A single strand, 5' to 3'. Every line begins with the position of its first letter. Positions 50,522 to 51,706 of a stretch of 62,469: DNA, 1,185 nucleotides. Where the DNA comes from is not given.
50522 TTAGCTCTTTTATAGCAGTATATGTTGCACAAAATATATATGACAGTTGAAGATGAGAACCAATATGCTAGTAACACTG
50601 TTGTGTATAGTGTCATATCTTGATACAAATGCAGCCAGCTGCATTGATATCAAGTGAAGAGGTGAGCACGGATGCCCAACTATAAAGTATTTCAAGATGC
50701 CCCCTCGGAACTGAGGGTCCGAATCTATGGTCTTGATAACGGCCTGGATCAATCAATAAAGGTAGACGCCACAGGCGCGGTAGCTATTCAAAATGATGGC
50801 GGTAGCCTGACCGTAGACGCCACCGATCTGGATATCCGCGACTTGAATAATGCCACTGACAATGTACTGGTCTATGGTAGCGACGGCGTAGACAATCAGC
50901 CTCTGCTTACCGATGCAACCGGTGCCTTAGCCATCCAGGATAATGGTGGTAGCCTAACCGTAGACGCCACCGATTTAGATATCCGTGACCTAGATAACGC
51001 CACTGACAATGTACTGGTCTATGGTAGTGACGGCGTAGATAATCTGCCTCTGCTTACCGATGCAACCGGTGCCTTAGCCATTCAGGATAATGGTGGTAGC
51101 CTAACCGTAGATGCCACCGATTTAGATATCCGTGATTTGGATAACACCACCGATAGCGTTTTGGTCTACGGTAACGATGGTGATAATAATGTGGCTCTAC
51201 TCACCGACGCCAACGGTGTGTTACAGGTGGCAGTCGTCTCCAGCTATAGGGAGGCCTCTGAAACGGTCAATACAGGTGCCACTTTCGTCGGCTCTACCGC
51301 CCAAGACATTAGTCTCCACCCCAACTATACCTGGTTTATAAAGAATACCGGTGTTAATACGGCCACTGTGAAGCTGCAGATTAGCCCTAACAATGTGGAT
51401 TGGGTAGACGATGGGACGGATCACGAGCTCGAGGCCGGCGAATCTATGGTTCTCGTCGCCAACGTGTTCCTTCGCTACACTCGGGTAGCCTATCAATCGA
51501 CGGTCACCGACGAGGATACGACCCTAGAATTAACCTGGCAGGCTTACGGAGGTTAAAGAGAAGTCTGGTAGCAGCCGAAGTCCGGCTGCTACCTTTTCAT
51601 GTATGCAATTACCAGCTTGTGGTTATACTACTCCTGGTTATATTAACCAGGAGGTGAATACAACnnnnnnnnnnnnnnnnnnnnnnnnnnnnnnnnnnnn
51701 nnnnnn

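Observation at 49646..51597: Divergent two-gene module with a shared, unassigned C-terminal domain, inside the conserved yebC-ruvCAB block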

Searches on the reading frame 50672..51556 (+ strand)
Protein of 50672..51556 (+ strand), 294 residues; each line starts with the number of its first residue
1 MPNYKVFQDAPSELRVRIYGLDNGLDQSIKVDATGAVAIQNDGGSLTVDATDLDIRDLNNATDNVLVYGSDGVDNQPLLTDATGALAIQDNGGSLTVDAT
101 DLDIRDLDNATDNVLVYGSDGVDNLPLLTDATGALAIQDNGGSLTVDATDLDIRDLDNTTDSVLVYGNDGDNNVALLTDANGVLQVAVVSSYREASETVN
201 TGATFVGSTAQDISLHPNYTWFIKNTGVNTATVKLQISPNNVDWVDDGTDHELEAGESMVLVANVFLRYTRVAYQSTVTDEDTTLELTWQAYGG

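Call 3: search_protein_families(library=pfam, proteins=[window:50672-51556:+], max_evalue=1)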
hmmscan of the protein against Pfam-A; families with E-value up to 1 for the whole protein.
window:50672-51556:+ (294 aa): 8 families
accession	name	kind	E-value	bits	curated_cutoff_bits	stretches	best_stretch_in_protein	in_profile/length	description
PF19912.4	DUF6385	-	8.3e-27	93.5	26.8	1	212-291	1-80/82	Domain of unknown function (DUF6385)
PF02884.22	Lyase_8_C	-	0.0034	18.2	22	0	26-52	34-60/69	Polysaccharide lyase family 8, C-terminal beta-sandwich domain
PF16532.11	Phage_tail_NK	-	0.0058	16.7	27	2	48-98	117-167/175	Sf6-type phage tail needle knob or tip of some Caudovirales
PF23063.1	CUB_M02D8_5_4th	-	0.012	16.3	30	0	26-70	23-69/123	M02D8_5-like, fourth CUB domain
PF03244.19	PSI_PsaH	-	0.023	14.7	25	0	151-173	53-75/139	Photosystem I reaction centre subunit VI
PF02916.20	DNA_PPF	-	0.15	13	25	1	148-202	51-109/116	DNA polymerase processivity factor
PF06602.19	Myotub-related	-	0.34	10.2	25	0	52-80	222-250/352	Myotubularin-like phosphatase domain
PF24556.1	SH3_Myosin-XVIIIa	-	0.51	10.7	27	0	35-54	45-64/65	Unconventional myosin-XVIIIa SH3 domain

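Call 4: search_protein_families(library=ncbifam, proteins=[window:50672-51556:+], max_evalue=1)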
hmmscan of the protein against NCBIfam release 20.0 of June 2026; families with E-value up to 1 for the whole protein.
window:50672-51556:+ (294 aa): 4 families
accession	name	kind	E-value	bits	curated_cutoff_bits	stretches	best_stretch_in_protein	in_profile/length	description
NF012012.0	PRK15468.1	subfamily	0.00078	19.6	123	0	141-183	55-97/111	ethanolamine utilization microcompartment protein EutS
TIGR02892.1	spore_yabP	equivalog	0.081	12.9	75.4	0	36-69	26-59/85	sporulation protein YabP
TIGR01270.1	Trp_5_monoox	equivalog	0.11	11.1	705.5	0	152-172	135-155/464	tryptophan 5-monooxygenase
NF008882.0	PRK11914.1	equivalog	0.13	11.4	302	0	144-189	49-94/306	diacylglycerol kinase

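Call 7: search_solved_structures(query=window:50672-51556:+, max_evalue=10)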
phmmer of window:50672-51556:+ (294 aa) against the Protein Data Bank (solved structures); distinct sequences matched with E-value up to 10: 3.
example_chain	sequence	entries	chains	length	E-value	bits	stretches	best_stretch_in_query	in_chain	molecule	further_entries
3slu_A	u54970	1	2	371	0.06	16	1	161-236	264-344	M23 peptidase domain protein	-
6muk_A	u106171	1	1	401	0.11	15.2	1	161-236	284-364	Peptidase M23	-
5ds1_A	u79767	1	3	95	0.38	13.4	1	207-250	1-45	17.1 kDa class II heat shock protein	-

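Call 11: find_homologous_proteins(query=window:50672-51556:+)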
Query window:50672-51556:+ (294 aa): 904 proteins with E <= 0.001 among 8000 candidates; the best 120 are listed.
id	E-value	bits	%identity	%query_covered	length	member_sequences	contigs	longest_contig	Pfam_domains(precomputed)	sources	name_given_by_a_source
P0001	6.2e-163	559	90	100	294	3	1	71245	PF07873.18,PF19912.5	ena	-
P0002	5.0e-160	549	78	100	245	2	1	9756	PF19912.5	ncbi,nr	ncbi:MAG: hypothetical protein GX033_00125 [Firmicutes bacterium]|nr:hypothetical protein [Bacillota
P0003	1.1e-146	506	82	100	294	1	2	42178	PF19912.5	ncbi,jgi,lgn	-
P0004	5.5e-128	444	72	100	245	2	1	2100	PF19912.5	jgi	-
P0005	1.7e-123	430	54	99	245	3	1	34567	PF19912.5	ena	-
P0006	4.3e-110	386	50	94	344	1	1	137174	PF24084.2,PF16408.10,PF19912.5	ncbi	ncbi:MAG: DUF6385 domain-containing protein [Eubacteriales bacterium]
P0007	1.9e-106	374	43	99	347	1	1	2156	PF19912.5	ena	-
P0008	1.4e-83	299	43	99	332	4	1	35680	PF04763.18,PF19912.5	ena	-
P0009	1.3e-82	295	51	99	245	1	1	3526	PF19912.5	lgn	-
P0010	1.3e-80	289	42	99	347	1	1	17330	PF19912.5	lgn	-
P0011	1.2e-75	273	55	60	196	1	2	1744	PF19912.5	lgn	-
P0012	1.0e-74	270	54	60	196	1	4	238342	PF19912.5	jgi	jgi:hypothetical protein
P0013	5.2e-74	267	54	60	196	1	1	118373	PF19912.5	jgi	jgi:hypothetical protein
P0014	3.9e-66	241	61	60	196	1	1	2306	PF19912.5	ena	-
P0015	9.8e-65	237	57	60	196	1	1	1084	PF19912.5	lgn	-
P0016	2.2e-63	232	52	77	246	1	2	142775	PF19912.5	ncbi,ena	ncbi:MAG: DUF6385 domain-containing protein [Bacillota bacterium]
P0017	4.9e-60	221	52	77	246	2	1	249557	PF19912.5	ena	-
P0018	1.1e-59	220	56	60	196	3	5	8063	PF19912.5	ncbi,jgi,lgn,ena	-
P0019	2.8e-59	219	43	99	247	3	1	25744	PF19912.5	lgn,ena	-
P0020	5.3e-59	218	44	99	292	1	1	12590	PF19912.5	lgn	-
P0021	7.8e-58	214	50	77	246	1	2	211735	PF19912.5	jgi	-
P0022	1.6e-57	213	55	60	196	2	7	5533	PF19912.5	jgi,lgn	jgi:hypothetical protein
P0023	5.9e-57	211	42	99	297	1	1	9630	PF19912.5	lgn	-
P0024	7.2e-57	211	49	77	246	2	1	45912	PF19912.5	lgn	-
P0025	2.2e-53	200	39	99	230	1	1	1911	PF19912.5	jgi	-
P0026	2.9e-53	199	53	60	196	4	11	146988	PF19912.5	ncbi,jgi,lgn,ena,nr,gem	ncbi:MAG: hypothetical protein KGZ92_01850 [Firmicutes bacterium]|nr:hypothetical protein [Dethiobac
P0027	3.7e-53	199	49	77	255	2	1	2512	PF19912.5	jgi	-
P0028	2.5e-52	196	40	99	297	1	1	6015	PF19912.5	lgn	-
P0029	3.2e-52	196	40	99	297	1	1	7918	PF19912.5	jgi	-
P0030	5.8e-52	195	40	99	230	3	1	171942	PF19912.5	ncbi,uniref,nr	ncbi:hypothetical protein ciss_00610 [Carboxydothermus islandicus]|uniref:DUF6385 domain-containing 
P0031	1.2e-51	194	30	94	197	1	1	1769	PF19912.5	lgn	-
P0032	1.5e-51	194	40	99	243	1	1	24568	PF19912.5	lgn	-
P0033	1.8e-50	190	41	99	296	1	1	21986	PF19912.5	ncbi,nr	ncbi:MAG: DUF6385 domain-containing protein [Caloramator sp.]|nr:DUF6385 domain-containing protein [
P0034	7.5e-50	188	43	99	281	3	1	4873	PF19912.5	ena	-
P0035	1.6e-49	187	40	99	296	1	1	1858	PF19912.5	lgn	-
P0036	4.2e-49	186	39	99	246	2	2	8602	PF19912.5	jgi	-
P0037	2.9e-48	183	40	99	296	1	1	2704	PF19912.5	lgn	-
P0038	6.7e-46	175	37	98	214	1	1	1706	PF19912.5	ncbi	-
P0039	8.6e-45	171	39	99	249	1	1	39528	PF19912.5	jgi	-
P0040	2.2e-44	170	46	60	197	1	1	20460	PF19912.5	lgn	-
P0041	3.3e-44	170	36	99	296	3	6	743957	PF19912.5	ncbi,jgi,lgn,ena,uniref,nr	ncbi:MAG: hypothetical protein JG776_1578 [Caloramator sp.]|jgi:hypothetical protein|uniref:DUF6385 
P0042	2.7e-43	167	41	77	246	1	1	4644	PF19912.5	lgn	-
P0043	3.0e-43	166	45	60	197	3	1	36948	PF19912.5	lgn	-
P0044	4.1e-43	166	47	68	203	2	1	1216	PF19912.5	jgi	-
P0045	8.1e-43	165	43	60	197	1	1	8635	PF19912.5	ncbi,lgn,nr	ncbi:MAG: DUF6385 domain-containing protein [Bacillota bacterium]|nr:DUF6385 domain-containing prote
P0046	2.6e-42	163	50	60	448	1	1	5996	PF07873.18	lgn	-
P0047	2.5e-40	157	41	78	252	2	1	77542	PF19912.5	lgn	-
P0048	7.6e-40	155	37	99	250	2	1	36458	PF19912.5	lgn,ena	-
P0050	1.3e-38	151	48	60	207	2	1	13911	PF19912.5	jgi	-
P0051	1.8e-38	151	39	61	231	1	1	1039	PF19912.5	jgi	jgi:hypothetical protein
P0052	4.9e-38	149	43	47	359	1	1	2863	-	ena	-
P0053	1.0e-37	148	41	77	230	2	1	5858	PF19912.5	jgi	jgi:hypothetical protein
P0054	1.1e-37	148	47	61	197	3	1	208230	PF19912.5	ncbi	ncbi:MAG: DUF6385 domain-containing protein [Bacillota bacterium]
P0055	2.8e-37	147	43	77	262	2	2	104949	PF19912.5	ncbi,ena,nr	ncbi:MAG: hypothetical protein GX348_05745 [Veillonellaceae bacterium]|nr:hypothetical protein [Veil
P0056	5.7e-36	142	40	70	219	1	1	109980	PF19912.5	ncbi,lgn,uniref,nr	ncbi:hypothetical protein JOC37_000660 [Desulfohalotomaculum tongense]|uniref:DUF6385 domain-contain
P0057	5.0e-34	136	50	54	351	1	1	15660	PF07873.18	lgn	-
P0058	6.8e-34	136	36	76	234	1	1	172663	PF19912.5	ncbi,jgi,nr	ncbi:MAG: hypothetical protein K0S71_1486 [Clostridia bacterium]|jgi:hypothetical protein|nr:hypothe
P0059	1.8e-33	134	48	54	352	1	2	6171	PF21515.3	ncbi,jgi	jgi:hypothetical protein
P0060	4.0e-33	133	43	54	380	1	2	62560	-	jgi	jgi:hypothetical protein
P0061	6.0e-33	133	35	99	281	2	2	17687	PF19912.5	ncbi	ncbi:MAG: DUF6385 domain-containing protein [Moorellales bacterium]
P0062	1.7e-32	131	46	61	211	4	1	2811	PF19912.5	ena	-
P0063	9.7e-32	129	53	41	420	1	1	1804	-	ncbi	-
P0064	3.6e-31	127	29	99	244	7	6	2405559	PF19912.5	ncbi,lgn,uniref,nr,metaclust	ncbi:DUF6385 domain-containing protein [Syntrophothermus lipocalidus]|uniref:DUF6385 domain-containi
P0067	6.8e-29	119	27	99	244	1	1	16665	PF19912.5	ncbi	-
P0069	7.1e-28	116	48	58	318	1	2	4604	PF07873.18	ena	-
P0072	2.3e-27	114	37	70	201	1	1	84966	PF19912.5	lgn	-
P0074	1.3e-26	112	50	49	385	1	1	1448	PF18630.8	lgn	-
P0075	2.0e-26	111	47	57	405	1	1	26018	PF07873.18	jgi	jgi:hypothetical protein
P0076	2.4e-26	111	42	49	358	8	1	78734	-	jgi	-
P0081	3.2e-25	107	49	41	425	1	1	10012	PF07873.18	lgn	-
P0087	3.5e-24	104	34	77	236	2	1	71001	PF19912.5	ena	-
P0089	4.3e-24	104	45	64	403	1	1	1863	PF07873.18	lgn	-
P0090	4.3e-24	104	41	67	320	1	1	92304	-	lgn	-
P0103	1.4e-22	99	48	52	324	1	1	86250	-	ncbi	-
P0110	6.1e-22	96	40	59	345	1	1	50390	PF07873.18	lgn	-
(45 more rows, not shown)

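Call 13: find_encoding_contigs(protein=P0001, flank=8000, max_places=2)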
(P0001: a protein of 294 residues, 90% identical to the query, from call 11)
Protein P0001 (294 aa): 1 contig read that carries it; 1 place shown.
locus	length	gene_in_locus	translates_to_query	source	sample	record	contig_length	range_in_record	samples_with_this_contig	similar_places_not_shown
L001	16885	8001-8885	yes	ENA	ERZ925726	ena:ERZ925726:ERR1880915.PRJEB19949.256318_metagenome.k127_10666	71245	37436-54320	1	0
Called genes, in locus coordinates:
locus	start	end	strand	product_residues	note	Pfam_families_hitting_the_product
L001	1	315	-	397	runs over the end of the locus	PF07969:Amidohydro_3 (weak), PF01979:Amidohydro_1, PF07969:Amidohydro_3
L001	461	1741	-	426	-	PF01595:CNNM, PF00571:CBS, PF03471:CorC_HlyC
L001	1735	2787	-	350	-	PF01595:CNNM, PF00571:CBS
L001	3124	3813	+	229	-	PF10086:YhfC (weak)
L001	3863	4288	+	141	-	PF06133:Com_YlbF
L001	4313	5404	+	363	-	PF01926:MMR_HSR1, PF02421:FeoB_N (faint), PF06071:YchF-GTPase_C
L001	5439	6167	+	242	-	PF02540:NAD_synthase, PF03054:tRNA_Me_trans (faint)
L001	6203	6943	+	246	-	PF20772:TACO1_YebC_N, PF01709:Transcrip_reg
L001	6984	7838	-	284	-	PF24517:CBM96, PF19912:DUF6385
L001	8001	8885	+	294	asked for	PF07873:YabP (faint), PF19912:DUF6385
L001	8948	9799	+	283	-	PF13428:TPR_14 (faint), PF14559:TPR_19 (faint), PF12895:ANAPC3 (faint)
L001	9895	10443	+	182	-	PF08955:BofC_C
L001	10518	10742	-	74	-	-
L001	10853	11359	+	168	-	PF02075:RuvC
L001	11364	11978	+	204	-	PF01330:RuvA_N, PF00633:HHH (faint), PF14520:HHH_5, PF21176:RecR_HhH (weak), PF07499:RuvA_C (weak)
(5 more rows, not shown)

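Call 14: find_encoding_contigs(protein=P0003, flank=8000, max_places=2)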
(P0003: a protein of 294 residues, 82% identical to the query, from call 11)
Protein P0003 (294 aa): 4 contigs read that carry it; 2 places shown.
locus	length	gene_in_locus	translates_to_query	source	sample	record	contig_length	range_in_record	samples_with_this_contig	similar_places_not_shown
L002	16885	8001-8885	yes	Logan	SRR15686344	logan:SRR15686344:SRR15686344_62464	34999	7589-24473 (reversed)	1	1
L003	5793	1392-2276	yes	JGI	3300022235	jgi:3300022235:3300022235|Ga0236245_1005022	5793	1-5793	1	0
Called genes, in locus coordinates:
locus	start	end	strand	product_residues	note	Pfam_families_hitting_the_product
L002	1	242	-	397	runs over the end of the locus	PF07969:Amidohydro_3 (weak), PF01979:Amidohydro_1, PF07969:Amidohydro_3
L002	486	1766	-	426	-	PF01595:CNNM, PF00571:CBS (weak), PF03471:CorC_HlyC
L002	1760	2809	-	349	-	PF01595:CNNM, PF00571:CBS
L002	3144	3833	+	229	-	PF10086:YhfC (weak)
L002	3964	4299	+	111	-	PF06133:Com_YlbF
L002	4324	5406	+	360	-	PF01926:MMR_HSR1, PF02421:FeoB_N (faint), PF06071:YchF-GTPase_C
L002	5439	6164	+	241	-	PF02540:NAD_synthase, PF03054:tRNA_Me_trans (faint)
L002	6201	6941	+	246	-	PF20772:TACO1_YebC_N, PF01709:Transcrip_reg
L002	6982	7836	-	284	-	PF24517:CBM96, PF19912:DUF6385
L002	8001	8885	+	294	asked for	PF19912:DUF6385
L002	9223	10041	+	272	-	PF13428:TPR_14 (faint), PF14559:TPR_19 (faint)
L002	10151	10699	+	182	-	PF08955:BofC_C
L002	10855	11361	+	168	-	PF02075:RuvC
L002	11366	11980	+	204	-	PF01330:RuvA_N, PF00633:HHH (faint), PF14520:HHH_5, PF21176:RecR_HhH (weak), PF07499:RuvA_C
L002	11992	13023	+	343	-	PF06068:TIP49 (faint), PF05496:RuvB_N, PF00004:AAA, PF07728:AAA_5 (weak), PF17864:AAA_lid_4, PF05491:WHD_RuvB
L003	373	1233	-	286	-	PF24517:CBM96, PF19912:DUF6385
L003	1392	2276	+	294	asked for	PF19912:DUF6385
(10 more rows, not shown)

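Call 15: find_encoding_contigs(protein=P0030, flank=8000, max_places=2)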
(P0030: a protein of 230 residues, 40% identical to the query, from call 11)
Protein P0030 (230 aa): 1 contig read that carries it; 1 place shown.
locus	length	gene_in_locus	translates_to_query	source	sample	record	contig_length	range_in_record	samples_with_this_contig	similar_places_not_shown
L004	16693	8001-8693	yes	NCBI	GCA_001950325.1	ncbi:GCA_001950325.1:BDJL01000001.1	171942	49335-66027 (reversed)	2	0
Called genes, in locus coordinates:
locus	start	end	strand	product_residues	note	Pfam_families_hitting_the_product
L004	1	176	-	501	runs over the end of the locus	PF12673:SipL, PF01476:LysM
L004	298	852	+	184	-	PF00188:CAP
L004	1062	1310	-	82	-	-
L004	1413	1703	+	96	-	PF02575:YbaB_DNA_bd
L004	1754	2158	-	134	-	PF00210:Ferritin (faint), PF02915:Rubrerythrin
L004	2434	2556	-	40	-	-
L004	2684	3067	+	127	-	-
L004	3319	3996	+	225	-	-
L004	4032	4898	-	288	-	PF00535:Glycos_transf_2, PF10111:Glyco_tranf_2_2 (weak), PF13641:Glyco_tranf_2_3 (weak), PF02709:Glyco_transf_7C (weak)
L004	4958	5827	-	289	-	PF00535:Glycos_transf_2, PF10111:Glyco_tranf_2_2 (weak), PF02709:Glyco_transf_7C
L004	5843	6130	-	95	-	PF09811:Yae1_N (faint)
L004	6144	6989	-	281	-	PF05582:Peptidase_U57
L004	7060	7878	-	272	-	PF24517:CBM96, PF06848:Disaggr_repeat (weak), PF19912:DUF6385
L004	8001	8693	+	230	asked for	PF19912:DUF6385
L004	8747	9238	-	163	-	PF04308:RNaseH_like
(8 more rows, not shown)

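Call 17: find_encoding_contigs(protein=P0064, flank=8000, max_places=1)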
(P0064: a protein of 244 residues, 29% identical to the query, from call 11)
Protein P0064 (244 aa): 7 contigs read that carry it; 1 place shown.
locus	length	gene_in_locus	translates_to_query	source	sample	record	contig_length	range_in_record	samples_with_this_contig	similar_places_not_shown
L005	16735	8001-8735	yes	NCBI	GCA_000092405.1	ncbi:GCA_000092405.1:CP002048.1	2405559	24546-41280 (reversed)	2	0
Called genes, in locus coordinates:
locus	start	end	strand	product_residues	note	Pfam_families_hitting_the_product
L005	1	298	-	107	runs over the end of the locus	PF02575:YbaB_DNA_bd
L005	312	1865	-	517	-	PF05496:RuvB_N (weak), PF13177:DNA_pol3_delta2, PF00004:AAA, PF07728:AAA_5 (weak), PF13401:AAA_22 (weak), PF22608:DNAX_ATPase_lid, PF12169:DNA_pol3_gamma3, PF20964:DnaX_C, +2 more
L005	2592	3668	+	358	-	PF04143:Sulf_transp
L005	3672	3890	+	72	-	PF01206:TusA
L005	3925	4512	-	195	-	PF25084:LbH_EIF2B, PF00132:Hexapep, PF25087:GMPPB_C (weak), PF00132:Hexapep, PF14602:Hexapep_2, PF00132:Hexapep, PF14602:Hexapep_2 (weak)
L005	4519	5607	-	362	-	PF01041:DegT_DnrJ_EryC1, PF01212:Beta_elim_lyase (weak), PF00155:Aminotran_1_2 (weak)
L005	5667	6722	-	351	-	PF01408:GFO_IDH_MocA, PF22725:GFO_IDH_MocA_C3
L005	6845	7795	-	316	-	-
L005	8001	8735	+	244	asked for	PF19912:DUF6385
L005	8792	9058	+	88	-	-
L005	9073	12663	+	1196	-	PF00535:Glycos_transf_2, PF13432:TPR_16 (faint), PF23914:TPR_CcmH_CycH (faint), PF12895:ANAPC3 (faint), PF13371:TPR_9 (faint), PF00515:TPR_1 (weak), PF07719:TPR_2 (weak), PF00535:Glycos_transf_2, +12 more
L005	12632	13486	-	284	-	PF19912:DUF6385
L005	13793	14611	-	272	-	PF00882:Zn_dep_PLPC (faint)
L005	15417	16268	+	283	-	PF10646:Germane, PF10648:Gmad2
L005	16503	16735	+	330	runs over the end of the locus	PF00005:ABC_tran, PF13304:AAA_21, PF27102:NodI_C (weak)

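Call 18: find_encoding_contigs(protein=P0041, flank=8000, max_places=1)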
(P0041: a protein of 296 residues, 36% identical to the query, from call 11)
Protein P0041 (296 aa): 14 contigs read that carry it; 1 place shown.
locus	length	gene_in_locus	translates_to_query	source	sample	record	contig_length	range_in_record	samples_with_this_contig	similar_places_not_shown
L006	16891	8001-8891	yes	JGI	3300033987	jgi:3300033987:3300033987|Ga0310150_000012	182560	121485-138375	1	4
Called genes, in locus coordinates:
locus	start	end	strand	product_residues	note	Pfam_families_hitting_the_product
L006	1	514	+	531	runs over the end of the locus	PF01293:PEPCK_ATP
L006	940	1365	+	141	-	PF03885:DUF327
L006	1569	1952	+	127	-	PF04020:Phage_holin_4_2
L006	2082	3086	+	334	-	PF03320:FBPase_glpX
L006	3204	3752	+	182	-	PF10469:AKAP7_NLS (weak), PF02834:LigT_PEase, PF13563:2_5_RNA_ligase2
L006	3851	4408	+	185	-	PF09335:VTT_dom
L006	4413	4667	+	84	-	PF05979:DUF896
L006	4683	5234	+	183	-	PF01812:5-FTHF_cyc-lig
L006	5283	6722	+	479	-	PF02127:Peptidase_M18, PF05343:Peptidase_M42 (faint)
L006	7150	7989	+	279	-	PF00688:TGFb_propeptide (weak), PF06848:Disaggr_repeat (faint), PF24517:CBM96 (weak), PF19912:DUF6385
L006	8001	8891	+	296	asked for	PF19912:DUF6385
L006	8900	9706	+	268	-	-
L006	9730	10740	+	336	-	-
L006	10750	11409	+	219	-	-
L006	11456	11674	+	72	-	-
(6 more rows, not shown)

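Call 19: find_encoding_contigs(protein=P0056, flank=8000, max_places=1)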
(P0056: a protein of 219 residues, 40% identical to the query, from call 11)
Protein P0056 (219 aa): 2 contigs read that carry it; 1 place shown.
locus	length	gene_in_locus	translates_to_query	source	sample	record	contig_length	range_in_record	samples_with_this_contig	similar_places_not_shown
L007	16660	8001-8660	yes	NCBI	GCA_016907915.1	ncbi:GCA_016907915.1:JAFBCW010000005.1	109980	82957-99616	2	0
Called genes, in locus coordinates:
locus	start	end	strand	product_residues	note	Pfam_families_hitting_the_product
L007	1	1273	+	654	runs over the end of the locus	PF00474:SSF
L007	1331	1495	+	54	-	-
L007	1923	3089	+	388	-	PF00682:HMGL-like, PF22617:HCS_D2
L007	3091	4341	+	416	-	PF00330:Aconitase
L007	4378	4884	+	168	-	PF00694:Aconitase_C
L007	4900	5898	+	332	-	PF00180:Iso_dh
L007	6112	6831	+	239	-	-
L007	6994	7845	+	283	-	PF24517:CBM96 (weak), PF19912:DUF6385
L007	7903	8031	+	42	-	-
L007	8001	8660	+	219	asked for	PF19912:DUF6385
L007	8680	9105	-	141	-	-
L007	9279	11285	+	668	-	PF00535:Glycos_transf_2, PF13431:TPR_17 (faint), PF12895:ANAPC3 (faint), PF00515:TPR_1 (faint), PF07719:TPR_2 (faint), PF13181:TPR_8 (faint), PF13424:TPR_12 (faint), PF13428:TPR_14 (faint), +2 more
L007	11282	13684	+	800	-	PF00535:Glycos_transf_2, PF10111:Glyco_tranf_2_2 (weak), PF13424:TPR_12 (faint), PF07719:TPR_2 (faint), PF23914:TPR_CcmH_CycH (faint), PF00515:TPR_1 (faint), PF12895:ANAPC3 (faint), PF00535:Glycos_transf_2, +6 more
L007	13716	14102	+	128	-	-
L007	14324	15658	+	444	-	PF07021:MetW (weak), PF13489:Methyltransf_23, PF08241:Methyltransf_11, PF08242:Methyltransf_12, PF13649:Methyltransf_25 (faint), PF13847:Methyltransf_31 (weak), PF00535:Glycos_transf_2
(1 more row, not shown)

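Call 32: predict_structure(alignment_id=A1)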
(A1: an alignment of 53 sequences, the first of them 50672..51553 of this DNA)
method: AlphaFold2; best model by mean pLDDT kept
length: 294 residues; sequences in the alignment: 53
mean_pLDDT: 81.9   pTM: 0.50
mean pLDDT of the five models: 81.9, 80.6, 78.2, 78.2, 76.3
residues with pLDDT >= 90: 94; 70-90: 156; 50-70: 40; < 50: 4
segments of 3 or more residues with pLDDT < 50: 1-4
pLDDT, mean of each block of 10 residues (from residue 1): 54 69 78 73 79 75 74 70 68 77 72 78 82 76 79 73 81 85 76 94 96 92 97 98 96 97 95 95 97 81
secondary structure, 60 per line:
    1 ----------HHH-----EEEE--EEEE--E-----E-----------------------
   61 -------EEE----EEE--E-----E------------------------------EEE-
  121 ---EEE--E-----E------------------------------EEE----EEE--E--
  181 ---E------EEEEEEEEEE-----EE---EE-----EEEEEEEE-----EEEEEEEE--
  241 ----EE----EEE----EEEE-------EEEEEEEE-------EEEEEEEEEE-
elements in order: E19-22 E25-28 E68-70 E75-77 E117-119 E124-126 E166-168 E173-175 E191-200 E218-225 E231-238 E251-253 E258-261 E269-276 E284-293
